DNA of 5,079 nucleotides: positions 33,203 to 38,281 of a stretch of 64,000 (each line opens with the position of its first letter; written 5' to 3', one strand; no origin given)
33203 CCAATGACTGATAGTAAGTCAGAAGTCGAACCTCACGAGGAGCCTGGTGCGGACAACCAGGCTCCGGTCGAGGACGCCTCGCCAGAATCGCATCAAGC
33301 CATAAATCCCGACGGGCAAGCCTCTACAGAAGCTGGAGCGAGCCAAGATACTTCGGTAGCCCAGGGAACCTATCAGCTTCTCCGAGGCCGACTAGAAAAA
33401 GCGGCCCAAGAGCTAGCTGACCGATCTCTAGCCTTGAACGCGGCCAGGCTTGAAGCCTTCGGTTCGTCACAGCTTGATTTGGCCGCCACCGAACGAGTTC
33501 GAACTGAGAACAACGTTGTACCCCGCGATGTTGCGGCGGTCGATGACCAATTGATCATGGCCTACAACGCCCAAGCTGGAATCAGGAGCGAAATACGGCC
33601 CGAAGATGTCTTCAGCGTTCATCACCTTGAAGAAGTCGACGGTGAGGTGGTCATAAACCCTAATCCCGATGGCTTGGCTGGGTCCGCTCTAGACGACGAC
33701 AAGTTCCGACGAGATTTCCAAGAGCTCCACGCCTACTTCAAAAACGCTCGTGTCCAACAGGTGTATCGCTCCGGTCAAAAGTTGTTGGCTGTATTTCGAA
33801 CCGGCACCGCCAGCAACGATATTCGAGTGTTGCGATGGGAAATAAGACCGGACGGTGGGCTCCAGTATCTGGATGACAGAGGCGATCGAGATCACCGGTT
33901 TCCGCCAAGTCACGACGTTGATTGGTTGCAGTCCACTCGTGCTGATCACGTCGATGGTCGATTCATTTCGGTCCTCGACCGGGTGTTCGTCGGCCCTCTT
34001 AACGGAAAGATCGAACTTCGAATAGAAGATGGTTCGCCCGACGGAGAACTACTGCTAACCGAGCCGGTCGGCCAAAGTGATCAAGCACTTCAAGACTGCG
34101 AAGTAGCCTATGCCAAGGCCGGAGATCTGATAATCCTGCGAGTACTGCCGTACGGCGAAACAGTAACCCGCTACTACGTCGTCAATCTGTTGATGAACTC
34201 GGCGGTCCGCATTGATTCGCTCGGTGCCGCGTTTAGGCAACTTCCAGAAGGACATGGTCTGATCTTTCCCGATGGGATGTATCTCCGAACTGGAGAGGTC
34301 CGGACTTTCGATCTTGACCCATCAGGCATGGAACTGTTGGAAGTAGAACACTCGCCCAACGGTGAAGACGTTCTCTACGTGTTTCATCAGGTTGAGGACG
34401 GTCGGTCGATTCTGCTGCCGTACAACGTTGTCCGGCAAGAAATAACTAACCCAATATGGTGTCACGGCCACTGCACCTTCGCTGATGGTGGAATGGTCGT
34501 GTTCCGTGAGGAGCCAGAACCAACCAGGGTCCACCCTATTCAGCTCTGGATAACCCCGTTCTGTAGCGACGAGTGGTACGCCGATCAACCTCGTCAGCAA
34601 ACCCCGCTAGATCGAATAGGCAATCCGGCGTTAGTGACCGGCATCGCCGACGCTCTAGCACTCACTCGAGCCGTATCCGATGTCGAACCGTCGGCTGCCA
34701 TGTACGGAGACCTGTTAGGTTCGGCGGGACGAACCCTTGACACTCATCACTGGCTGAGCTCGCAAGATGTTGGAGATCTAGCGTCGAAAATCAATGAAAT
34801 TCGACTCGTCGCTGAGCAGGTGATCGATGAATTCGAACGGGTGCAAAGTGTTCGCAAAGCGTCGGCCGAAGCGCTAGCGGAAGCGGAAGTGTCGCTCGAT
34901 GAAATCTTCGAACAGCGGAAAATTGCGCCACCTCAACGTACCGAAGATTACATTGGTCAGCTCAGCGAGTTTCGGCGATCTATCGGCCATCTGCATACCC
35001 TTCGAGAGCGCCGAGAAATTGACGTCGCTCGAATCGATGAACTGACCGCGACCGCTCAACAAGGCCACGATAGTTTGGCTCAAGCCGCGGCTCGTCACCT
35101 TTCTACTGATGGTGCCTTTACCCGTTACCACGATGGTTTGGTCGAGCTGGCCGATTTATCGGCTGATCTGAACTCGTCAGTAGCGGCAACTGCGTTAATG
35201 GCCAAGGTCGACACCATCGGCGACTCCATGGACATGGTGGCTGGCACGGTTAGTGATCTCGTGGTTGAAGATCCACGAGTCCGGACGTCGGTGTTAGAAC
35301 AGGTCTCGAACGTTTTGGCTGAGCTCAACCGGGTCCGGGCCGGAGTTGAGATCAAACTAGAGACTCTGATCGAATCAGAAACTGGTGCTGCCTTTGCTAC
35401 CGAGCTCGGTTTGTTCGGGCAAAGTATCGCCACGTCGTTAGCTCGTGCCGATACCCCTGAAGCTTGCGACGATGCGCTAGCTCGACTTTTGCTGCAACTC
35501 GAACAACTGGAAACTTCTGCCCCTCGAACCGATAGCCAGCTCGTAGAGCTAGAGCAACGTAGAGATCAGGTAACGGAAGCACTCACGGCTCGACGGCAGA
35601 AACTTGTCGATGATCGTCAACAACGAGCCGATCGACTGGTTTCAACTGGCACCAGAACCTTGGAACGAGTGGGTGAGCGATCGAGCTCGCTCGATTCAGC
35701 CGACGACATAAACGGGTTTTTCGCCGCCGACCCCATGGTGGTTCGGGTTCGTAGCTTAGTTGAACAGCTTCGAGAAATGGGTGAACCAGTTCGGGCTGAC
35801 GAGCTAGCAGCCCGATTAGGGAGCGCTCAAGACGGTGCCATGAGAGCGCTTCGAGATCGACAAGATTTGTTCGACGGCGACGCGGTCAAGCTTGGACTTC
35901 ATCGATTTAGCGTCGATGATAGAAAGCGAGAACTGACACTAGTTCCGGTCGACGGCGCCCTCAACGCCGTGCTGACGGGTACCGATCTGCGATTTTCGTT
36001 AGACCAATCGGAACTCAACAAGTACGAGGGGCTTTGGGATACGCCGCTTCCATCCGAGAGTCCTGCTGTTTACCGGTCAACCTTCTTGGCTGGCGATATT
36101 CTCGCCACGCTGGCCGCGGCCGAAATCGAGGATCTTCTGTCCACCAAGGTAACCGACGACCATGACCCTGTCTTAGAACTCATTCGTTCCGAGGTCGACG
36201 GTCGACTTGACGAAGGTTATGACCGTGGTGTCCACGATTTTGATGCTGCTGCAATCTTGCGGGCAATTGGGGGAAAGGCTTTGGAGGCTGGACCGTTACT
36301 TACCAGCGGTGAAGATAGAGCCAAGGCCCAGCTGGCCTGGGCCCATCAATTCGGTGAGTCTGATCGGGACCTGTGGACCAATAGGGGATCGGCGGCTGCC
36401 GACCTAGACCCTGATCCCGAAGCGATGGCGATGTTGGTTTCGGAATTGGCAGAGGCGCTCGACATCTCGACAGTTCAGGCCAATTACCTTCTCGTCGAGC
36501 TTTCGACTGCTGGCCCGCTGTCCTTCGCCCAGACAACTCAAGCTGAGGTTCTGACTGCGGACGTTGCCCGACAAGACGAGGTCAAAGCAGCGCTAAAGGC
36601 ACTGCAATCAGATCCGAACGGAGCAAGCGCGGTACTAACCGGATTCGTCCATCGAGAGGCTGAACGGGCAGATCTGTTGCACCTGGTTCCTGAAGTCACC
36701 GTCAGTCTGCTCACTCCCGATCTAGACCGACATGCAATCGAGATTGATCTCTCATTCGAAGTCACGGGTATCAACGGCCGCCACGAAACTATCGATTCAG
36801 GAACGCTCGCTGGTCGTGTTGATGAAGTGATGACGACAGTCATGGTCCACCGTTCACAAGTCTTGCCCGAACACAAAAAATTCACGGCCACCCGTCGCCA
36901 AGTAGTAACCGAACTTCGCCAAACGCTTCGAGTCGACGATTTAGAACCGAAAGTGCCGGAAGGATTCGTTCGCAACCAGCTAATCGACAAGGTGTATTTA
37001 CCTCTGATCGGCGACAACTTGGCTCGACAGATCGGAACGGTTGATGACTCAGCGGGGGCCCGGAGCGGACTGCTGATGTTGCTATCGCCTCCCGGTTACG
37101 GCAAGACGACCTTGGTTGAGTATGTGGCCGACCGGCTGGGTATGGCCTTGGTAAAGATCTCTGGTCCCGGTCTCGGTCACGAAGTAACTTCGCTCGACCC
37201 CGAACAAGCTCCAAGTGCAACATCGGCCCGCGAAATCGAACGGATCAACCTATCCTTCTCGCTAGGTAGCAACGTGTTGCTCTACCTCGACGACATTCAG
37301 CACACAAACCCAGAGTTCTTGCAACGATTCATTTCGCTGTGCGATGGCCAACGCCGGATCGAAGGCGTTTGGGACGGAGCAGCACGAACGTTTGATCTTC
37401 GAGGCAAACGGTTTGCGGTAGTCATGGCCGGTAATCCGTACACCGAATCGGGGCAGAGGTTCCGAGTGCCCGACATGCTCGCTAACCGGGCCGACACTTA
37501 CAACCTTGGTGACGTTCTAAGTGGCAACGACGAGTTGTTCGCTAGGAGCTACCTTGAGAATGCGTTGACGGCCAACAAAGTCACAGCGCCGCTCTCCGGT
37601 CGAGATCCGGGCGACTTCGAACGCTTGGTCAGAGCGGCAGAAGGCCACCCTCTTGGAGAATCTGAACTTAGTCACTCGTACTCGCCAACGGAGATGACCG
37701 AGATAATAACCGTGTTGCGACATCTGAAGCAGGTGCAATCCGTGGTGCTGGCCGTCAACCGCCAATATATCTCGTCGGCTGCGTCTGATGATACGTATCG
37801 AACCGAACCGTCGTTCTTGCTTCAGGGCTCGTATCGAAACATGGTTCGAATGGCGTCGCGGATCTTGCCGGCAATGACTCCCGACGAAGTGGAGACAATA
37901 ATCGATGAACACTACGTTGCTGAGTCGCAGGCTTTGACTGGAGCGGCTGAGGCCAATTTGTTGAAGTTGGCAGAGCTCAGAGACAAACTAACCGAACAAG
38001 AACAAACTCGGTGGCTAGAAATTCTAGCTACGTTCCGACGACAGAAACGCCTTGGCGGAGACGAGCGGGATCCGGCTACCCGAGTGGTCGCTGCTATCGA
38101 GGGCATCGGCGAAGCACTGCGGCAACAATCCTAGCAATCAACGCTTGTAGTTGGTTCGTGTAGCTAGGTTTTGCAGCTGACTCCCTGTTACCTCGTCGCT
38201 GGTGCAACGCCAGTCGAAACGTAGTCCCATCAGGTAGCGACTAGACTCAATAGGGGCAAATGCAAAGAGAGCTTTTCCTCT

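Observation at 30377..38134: Candidate undescribed system: YqiJ/NfeD-like protein + flotillin + 1,642-aa AAA+ giant in one co-directional module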

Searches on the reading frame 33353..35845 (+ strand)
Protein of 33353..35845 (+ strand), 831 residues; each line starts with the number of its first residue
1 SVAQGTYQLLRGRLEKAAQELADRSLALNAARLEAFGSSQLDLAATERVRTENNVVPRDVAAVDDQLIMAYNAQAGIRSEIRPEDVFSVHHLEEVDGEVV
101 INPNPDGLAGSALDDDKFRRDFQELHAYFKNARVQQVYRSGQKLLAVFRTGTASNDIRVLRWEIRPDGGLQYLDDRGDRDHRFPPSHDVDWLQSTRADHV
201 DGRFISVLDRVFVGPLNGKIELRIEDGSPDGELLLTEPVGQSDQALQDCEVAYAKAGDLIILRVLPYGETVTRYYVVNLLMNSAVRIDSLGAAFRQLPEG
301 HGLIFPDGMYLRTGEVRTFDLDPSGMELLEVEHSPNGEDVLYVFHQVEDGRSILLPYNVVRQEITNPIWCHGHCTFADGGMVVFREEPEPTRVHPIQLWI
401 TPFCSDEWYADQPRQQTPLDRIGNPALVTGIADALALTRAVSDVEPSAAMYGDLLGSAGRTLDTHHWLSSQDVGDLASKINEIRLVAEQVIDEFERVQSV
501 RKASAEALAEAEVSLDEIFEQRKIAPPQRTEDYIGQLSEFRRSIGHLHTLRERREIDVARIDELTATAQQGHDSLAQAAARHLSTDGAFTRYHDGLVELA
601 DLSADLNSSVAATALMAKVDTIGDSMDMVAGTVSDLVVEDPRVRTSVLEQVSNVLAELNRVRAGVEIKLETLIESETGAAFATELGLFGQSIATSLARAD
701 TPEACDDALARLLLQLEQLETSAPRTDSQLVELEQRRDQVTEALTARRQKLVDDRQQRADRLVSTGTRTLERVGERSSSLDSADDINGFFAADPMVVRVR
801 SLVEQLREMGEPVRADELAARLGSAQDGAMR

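Call 63: predict_structure(alignment_id=A2)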
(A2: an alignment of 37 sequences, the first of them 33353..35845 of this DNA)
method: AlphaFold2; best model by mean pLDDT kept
length: 831 residues; sequences in the alignment: 37
mean_pLDDT: 89.0   pTM: 0.62
mean pLDDT of the five models: 89.0, 86.9, 85.8, 85.1, 84.4
residues with pLDDT >= 90: 443; 70-90: 375; 50-70: 10; < 50: 3
segments of 3 or more residues with pLDDT < 50: none
pLDDT, mean of each block of 10 residues (from residue 1): 70 93 95 84 89 88 87 70 88 78 78 87 90 89 91 86 88 90 84 93 91 92 88 92 88 93 93 93 91 91 93 88 87 90 88 92 88 89 87 91 89 84 91 90 75 89 92 93 93 87 93 95 91 91 94 91 95 91 88 91 90 92 88 80 86 91 91 88 90 90 93 93 86 93 93 90 92 88 89 91 92 91 90 85
secondary structure, 60 per line:
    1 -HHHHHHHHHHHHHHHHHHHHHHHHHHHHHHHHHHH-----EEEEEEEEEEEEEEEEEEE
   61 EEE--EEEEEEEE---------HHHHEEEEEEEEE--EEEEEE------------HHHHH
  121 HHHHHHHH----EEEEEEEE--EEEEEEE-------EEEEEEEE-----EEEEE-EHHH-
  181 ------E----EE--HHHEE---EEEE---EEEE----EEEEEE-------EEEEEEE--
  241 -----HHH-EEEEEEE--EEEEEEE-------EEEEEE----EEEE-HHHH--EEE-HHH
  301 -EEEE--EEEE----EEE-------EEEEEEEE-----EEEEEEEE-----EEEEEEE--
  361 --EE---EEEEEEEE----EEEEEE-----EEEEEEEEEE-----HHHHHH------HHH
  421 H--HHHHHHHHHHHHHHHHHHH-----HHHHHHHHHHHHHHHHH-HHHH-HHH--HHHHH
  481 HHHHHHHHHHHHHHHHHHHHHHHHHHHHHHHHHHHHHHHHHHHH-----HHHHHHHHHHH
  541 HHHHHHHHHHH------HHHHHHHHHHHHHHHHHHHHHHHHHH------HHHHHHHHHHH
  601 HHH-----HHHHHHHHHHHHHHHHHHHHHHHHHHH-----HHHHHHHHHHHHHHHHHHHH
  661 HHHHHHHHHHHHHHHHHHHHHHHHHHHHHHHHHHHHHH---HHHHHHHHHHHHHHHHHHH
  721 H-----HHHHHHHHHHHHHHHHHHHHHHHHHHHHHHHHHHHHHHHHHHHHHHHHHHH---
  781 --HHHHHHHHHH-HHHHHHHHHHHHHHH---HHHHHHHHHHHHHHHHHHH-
elements in order (helices of 4 or more, strands of 3 or more residues): H2-36 E42-63 E66-73 H83-86 E87-95 E98-103 H116-128 E133-140 E143-149 E157-164 E170-174 E204-207 E211-214 E219-224 E232-238 E250-256 E259-265 E273-278 E283-286 H288-291 E294-296 E302-305 E308-311 E316-318 E326-333 E339-346 E352-358 E368-375 E380-385 E391-400 H406-411 H418-421 H424-442 H448-464 H466-469 H476-524 H530-551 H558-583 H590-603 H609-635 H641-698 H702-721 H727-777 H783-792 H794-808 H812-830
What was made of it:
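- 33410..34750 (+): DUF3686 = beta-propeller domain (residues 69-515). The AF2 model is all-beta blades after an N-terminal helix (call 63).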

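Call 67: fold_search(model_id=the predicted structure, library=pdb)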
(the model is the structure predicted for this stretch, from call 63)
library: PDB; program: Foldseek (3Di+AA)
matches with E <= 10: 600; with E <= 0.001: 33
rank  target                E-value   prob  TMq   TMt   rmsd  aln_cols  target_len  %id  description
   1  6u42_5L               1.7e-05  0.94  0.07  0.09  22.9       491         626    8  Natively decorated ciliary doublet microtubule (released 2019-11-13)
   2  8pu0_A                1.9e-05  1.00  0.17  0.13  15.5       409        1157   11  Cryo-EM structure of human Elp123 in complex with tRNA, desulpho-CoA, 5'-deoxyadenosine and methionine (released 2024-04-17)
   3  8j07_i4               1.9e-05  0.89  0.10  0.08  167.0       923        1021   11  96nm repeat of human respiratory doublet microtubule and associated axonemal complexes (released 2023-07-26)
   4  8snb_4B               3.7e-05  0.99  0.10  0.12  19.9       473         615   10  atomic model of sea urchin sperm doublet microtubule (48-nm periodicity) (released 2023-06-28)
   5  9r9b_A                3.9e-05  0.99  0.14  0.18  26.3       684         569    9  Crystal structure of clathrin heavy chain in complex with a peptidomimetic inhibitor of the TACC3 interaction (released 2026-04-08)
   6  5ods_C                5.0e-05  0.94  0.11  0.14  24.7       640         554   10  Structure of a phosphoprotein-protein complex (released 2018-03-14)
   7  1xi4_A                5.2e-05  0.90  0.11  0.07  35.9       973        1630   10  Clathrin D6 Coat (released 2004-11-02)
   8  5ods_D                5.5e-05  0.98  0.14  0.18  27.9       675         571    9  Structure of a phosphoprotein-protein complex (released 2018-03-14)
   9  9d5n_CH               8.4e-05  0.95  0.09  0.12  23.8       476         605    9  48-nm doublet microtubule from Trichomonas vaginalis strain G3 (released 2025-05-14)
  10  5ods_B                8.8e-05  0.96  0.13  0.17  28.0       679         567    9  Structure of a phosphoprotein-protein complex (released 2018-03-14)
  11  5ods_A                8.8e-05  0.90  0.10  0.14  24.0       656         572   10  Structure of a phosphoprotein-protein complex (released 2018-03-14)
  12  9ubw_E                1.3e-04  0.99  0.15  0.13  17.8       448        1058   10  The atomic coordinates of the mouse CatSper dimer (released 2025-12-31)
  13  7tbl_A5               1.3e-04  0.82  0.12  0.09  37.8      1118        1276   10  Composite structure of the human nuclear pore complex (NPC) cytoplasmic face generated with a 12A cryo-ET map of the  (released 2022-06-22)
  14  8cuk_A                1.5e-04  1.00  0.15  0.29  16.7       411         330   12  X-ray Structure of the WD40 domain of HOPS subunit Vps11 from Yeast (released 2022-05-25)
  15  7zu0_A                1.5e-04  0.82  0.10  0.09  34.9       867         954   11  HOPS tethering complex from yeast (released 2022-09-28)
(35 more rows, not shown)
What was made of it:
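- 33410..34750 (+): Foldseek finds propellers and propeller+solenoid proteins (clathrin heavy-chain N-terminus, Vps11, Elp1) at E about 1e-5 with low TM scores (call 67).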

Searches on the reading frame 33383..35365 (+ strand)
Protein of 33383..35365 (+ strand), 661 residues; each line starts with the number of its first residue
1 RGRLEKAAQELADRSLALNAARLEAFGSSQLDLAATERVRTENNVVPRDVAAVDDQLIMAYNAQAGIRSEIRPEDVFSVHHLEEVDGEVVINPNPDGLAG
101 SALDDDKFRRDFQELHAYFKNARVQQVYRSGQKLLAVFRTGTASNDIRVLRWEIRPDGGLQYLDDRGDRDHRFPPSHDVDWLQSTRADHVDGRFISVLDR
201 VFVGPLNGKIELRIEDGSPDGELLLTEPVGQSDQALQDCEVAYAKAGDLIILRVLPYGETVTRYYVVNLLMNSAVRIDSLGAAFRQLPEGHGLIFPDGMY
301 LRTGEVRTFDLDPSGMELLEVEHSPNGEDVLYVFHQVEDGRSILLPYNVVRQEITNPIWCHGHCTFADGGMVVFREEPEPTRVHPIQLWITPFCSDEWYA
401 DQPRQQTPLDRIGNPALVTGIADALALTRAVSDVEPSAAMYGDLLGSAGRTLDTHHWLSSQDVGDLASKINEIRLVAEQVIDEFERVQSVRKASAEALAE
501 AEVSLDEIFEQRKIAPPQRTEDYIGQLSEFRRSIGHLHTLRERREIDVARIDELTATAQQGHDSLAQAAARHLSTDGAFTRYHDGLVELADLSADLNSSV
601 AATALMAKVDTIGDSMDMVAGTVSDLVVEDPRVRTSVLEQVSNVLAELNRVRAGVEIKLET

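Call 40: search_protein_representatives(protein=window:33383-35365:+)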
Query: 661 residues. Proteins with E-value up to 0.001 (for the whole library): 698; up to 1e-10: 422; up to 1e-30: 217. The best 150 are listed.
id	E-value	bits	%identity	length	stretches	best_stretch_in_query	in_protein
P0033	5.4e-232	788.4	57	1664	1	1-657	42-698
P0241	8.1e-178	609.5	45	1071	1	2-656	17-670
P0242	1.5e-175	602.0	44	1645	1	3-653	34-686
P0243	8.3e-172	589.6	43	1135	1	1-655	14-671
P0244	4.1e-170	584.0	43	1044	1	3-653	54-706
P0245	7.3e-169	579.9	45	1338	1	1-656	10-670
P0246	2.7e-161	554.9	40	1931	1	1-658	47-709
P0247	9.9e-158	543.1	44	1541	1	1-657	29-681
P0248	1.5e-155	535.9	43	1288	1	1-658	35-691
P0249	5.1e-155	534.2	41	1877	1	1-656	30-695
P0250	2.2e-149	515.5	39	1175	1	1-659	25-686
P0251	1.3e-144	499.7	39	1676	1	1-657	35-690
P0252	1.1e-143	496.7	39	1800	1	1-656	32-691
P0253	8.0e-143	493.9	39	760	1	1-657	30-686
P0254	3.0e-142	492.0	40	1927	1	2-658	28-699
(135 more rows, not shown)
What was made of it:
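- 33206..38134 (+): Giant cytoplasmic ATPase, 1,642 aa (DUF3686 - DUF7902 - AAA+); database name 'DNA repair ATPase'. 698 clusters at 50% identity (call 40).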

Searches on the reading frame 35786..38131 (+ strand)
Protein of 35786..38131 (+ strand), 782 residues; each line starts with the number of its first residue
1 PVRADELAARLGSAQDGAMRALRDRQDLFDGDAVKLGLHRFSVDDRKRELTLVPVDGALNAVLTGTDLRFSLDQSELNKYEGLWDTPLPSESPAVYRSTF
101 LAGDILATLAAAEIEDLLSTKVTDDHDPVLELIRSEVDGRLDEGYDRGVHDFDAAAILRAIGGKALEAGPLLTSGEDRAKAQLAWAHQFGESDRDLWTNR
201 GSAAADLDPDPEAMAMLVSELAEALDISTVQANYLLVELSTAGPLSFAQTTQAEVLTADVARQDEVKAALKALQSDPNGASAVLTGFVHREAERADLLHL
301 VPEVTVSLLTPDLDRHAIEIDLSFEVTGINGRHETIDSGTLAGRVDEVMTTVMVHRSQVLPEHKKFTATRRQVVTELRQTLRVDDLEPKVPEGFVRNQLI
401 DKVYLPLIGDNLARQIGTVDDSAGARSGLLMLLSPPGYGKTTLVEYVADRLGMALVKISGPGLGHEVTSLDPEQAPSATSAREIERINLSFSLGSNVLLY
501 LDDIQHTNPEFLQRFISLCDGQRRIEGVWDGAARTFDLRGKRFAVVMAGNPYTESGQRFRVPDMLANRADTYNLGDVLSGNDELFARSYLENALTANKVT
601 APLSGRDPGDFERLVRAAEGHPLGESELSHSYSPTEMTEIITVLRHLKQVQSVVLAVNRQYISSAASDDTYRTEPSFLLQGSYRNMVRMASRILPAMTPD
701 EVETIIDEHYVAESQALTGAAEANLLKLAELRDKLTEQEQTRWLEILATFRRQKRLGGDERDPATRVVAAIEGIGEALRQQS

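Call 65: predict_structure(alignment_id=A3)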
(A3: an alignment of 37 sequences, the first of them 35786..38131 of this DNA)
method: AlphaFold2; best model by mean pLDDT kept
length: 782 residues; sequences in the alignment: 37
mean_pLDDT: 89.3   pTM: 0.77
mean pLDDT of the five models: 89.3, 88.5, 85.9, 85.5, 81.9
residues with pLDDT >= 90: 518; 70-90: 219; 50-70: 41; < 50: 4
segments of 3 or more residues with pLDDT < 50: none
pLDDT, mean of each block of 10 residues (from residue 1): 67 75 82 90 90 91 93 88 88 94 94 92 90 93 88 96 94 95 94 94 93 93 95 95 91 96 94 91 95 94 96 95 95 94 95 91 92 93 91 79 91 91 75 81 92 95 94 96 96 96 92 90 90 92 93 74 86 77 88 90 85 93 85 91 96 92 79 87 91 96 96 85 94 95 94 70 56 63 46
secondary structure, 60 per line:
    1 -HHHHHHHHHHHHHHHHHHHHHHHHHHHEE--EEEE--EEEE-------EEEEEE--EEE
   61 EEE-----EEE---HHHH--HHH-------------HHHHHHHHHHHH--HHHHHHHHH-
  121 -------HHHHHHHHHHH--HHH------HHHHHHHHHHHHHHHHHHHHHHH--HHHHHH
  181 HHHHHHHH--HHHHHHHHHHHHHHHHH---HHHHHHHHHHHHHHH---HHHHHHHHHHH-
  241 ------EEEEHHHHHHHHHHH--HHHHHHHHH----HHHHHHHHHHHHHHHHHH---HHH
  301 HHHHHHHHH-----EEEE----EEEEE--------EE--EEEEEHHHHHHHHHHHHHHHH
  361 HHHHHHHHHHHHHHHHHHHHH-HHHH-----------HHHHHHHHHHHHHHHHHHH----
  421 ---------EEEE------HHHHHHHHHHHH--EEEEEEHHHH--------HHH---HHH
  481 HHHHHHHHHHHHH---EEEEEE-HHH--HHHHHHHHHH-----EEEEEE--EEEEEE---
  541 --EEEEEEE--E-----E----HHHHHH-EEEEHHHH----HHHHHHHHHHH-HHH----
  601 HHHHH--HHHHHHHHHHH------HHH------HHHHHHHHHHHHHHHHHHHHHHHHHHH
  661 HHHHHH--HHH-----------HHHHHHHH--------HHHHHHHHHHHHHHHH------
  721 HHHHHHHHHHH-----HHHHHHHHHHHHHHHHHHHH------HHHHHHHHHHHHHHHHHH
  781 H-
elements in order (helices of 4 or more, strands of 3 or more residues): H2-28 E33-36 E39-42 E50-55 E58-63 E69-71 H75-78 H97-108 H111-119 H128-138 H150-172 H175-188 H191-207 H211-225 H229-239 E247-250 H251-261 H264-272 H277-294 H298-309 E315-318 E323-327 E340-344 H345-381 H383-386 H398-416 E430-433 H440-451 E454-459 H460-463 H478-493 E497-502 H509-518 E524-529 E532-537 E543-549 H563-568 E570-573 H574-577 H582-592 H601-605 H608-618 H634-666 H683-690 H699-714 H721-731 H737-756 H763-781

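Call 68: fold_search(model_id=the predicted structure, library=pdb)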
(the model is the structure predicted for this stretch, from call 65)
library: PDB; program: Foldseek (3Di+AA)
matches with E <= 10: 1456; with E <= 0.001: 235
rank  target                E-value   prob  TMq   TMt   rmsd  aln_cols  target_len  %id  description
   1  6l1q_A                9.9e-06  1.00  0.23  0.60   6.1       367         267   16  Crystal structure of AfCbbQ2, a MoxR AAA+-ATPase and CbbQO-type Rubisco activase from Acidithiobacillus ferrooxidans (released 2019-12-18)
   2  8efv_B                1.4e-05  1.00  0.18  0.38   8.7       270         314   18  Structure of single homo-hexameric Holliday junction ATP-dependent DNA helicase RuvB motor (released 2023-05-10)
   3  6w6e_A                2.2e-05  1.00  0.17  0.19  24.2       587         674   17  The Mycobacterium tuberculosis ClpB disaggregase hexamer structure with a locally refined ClpB middle domain and a Dna (released 2021-05-26)
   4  7pbl_A                2.7e-05  1.00  0.16  0.35  10.8       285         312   16  RuvAB branch migration motor complexed to the Holliday junction - RuvB AAA+ state s1 [t2 dataset] (released 2022-09-14)
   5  8efv_A                3.0e-05  1.00  0.16  0.35  11.4       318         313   18  Structure of single homo-hexameric Holliday junction ATP-dependent DNA helicase RuvB motor (released 2023-05-10)
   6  7pbl_C                3.3e-05  1.00  0.17  0.38  10.9       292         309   16  RuvAB branch migration motor complexed to the Holliday junction - RuvB AAA+ state s1 [t2 dataset] (released 2022-09-14)
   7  8rig_3                4.0e-05  1.00  0.15  0.18  21.4       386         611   14  Cryo-EM structure of an MCM helicase single hexamer loaded onto dsDNA. (released 2025-01-01)
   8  9qh4_F                4.3e-05  1.00  0.21  0.53   8.9       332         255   17  NorQ hexamer from Paracoccus denitrificans (released 2026-03-25)
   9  7x5b                  4.3e-05  1.00  0.16  0.35   9.8       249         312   17  Crystal structure of RuvB (released 2023-03-08)
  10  9qh4_A                4.7e-05  1.00  0.22  0.57   8.2       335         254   17  NorQ hexamer from Paracoccus denitrificans (released 2026-03-25)
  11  9qh8_A                5.4e-05  1.00  0.21  0.53   8.5       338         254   17  reduced NorQ-NorD VWA domain complex from Paracoccus denitrificans (released 2026-03-25)
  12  9qh7_E                7.1e-05  1.00  0.21  0.56   8.1       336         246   15  NorQ in complex with NorD VWA domain steep staircase subset 1 from Paracoccus denitrificans (released 2026-03-25)
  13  9bcx_6                7.4e-05  1.00  0.15  0.17  21.9       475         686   13  Cryo-EM structure of the S. cerevisiae ORC-Cdc6-Mcm2-7-DNA complex with a fully closed Mcm2-Mcm5 DNA entry gate (released 2025-01-01)
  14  7pbl_D                7.8e-05  1.00  0.16  0.35  10.2       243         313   15  RuvAB branch migration motor complexed to the Holliday junction - RuvB AAA+ state s1 [t2 dataset] (released 2022-09-14)
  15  9nuk_A                7.8e-05  1.00  0.17  0.22  18.5       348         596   14  SsoPfMCM:DNA class 2a from merged particles (released 2026-03-25)
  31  9qh4_C                1.1e-04  1.00  0.20  0.52   8.2       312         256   16  NorQ hexamer from Paracoccus denitrificans (released 2026-03-25)
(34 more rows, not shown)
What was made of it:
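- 36968..37885 (+): MoxR-like AAA+ module (about residues 1255-1560). Walker A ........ at 1294-1301 (nt 37085-37108); Walker B LYLDD at 1359-1363 (nt 37280-37294); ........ (sensor-1 region); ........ (GxSxR, sensor-2-like). Foldseek best matches are CbbQ 6l1q (TMt 0.60) and NorQ 9qh4 (TMt 0.53-0.57), then RuvB and MCM (call 68).
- On MoxR-type AAA+ ATPases: Foldseek top hits are CbbQ and NorQ, TMt 0.5-0.6 (call 68).
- Closest known: MoxR AAA+ ATPases. Same: The best structural matches of the ATPase module (call 68).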
